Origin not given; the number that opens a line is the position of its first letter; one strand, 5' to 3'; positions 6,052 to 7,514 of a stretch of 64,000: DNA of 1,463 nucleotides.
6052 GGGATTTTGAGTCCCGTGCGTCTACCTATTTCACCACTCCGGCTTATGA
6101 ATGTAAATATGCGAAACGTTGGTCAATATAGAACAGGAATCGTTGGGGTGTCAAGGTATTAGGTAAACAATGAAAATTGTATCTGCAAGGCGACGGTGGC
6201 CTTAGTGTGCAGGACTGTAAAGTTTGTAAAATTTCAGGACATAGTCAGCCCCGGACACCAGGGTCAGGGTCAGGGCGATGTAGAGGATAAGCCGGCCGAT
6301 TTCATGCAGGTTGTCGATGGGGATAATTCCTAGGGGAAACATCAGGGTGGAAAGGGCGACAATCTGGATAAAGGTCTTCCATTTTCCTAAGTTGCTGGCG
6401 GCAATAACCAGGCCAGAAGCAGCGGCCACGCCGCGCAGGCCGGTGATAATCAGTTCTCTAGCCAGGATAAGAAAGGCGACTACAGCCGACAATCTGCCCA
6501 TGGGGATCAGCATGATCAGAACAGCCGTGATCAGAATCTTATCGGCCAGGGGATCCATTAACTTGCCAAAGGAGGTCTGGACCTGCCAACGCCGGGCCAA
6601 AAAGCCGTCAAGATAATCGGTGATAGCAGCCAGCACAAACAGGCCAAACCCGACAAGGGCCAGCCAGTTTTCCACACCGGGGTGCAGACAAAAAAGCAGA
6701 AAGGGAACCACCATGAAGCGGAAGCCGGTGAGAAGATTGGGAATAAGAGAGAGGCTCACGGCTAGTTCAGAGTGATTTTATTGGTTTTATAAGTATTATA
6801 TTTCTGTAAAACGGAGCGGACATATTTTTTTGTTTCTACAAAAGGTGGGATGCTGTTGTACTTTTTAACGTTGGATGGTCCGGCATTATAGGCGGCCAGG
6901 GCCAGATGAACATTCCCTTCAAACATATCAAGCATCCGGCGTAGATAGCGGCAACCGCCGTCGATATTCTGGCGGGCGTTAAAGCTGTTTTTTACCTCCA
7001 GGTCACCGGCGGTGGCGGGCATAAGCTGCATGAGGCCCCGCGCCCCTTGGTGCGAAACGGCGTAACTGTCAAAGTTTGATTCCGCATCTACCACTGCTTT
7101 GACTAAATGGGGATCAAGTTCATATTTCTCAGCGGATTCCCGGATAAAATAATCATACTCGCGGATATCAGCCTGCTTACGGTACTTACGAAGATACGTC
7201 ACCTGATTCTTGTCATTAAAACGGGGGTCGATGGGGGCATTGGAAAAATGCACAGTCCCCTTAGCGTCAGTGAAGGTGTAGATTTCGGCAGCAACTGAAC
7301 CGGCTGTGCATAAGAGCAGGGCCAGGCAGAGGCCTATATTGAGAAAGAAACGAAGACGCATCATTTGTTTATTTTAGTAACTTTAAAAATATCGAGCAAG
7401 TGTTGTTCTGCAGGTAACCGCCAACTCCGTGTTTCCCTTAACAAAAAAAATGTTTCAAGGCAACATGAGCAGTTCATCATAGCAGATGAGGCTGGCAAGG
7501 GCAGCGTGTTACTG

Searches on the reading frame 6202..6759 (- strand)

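Call 7: search_protein_families(library=pfam, proteins=[window:6202-6759:-], max_evalue=0.001)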
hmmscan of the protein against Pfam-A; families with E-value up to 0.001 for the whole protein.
window:6202-6759:- (185 aa): 1 family
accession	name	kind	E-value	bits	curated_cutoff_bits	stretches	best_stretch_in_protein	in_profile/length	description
PF01066.26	CDP-OH_P_transf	-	6.2e-39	134.3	22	1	5-167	2-151/152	CDP-alcohol phosphatidyltransferase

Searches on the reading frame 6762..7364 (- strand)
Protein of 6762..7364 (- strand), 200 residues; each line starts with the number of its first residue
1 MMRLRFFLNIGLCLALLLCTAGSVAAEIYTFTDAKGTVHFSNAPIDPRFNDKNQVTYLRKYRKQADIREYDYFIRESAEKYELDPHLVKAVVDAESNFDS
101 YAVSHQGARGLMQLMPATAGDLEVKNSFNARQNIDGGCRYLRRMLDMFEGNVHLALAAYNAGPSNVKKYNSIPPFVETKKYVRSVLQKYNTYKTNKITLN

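Call 7: search_protein_families(library=pfam, proteins=[window:6762-7364:-], max_evalue=0.001)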
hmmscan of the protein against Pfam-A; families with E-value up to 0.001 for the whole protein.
window:6762-7364:- (200 aa): 2 families
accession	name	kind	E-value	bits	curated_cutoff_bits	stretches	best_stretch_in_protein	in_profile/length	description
PF01464.25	SLT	-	4.6e-29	100.8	21.3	1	74-180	3-115/117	Transglycosylase SLT domain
PF13511.11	DUF4124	-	2e-09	38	22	1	15-51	1-36/56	Domain of unknown function (DUF4124)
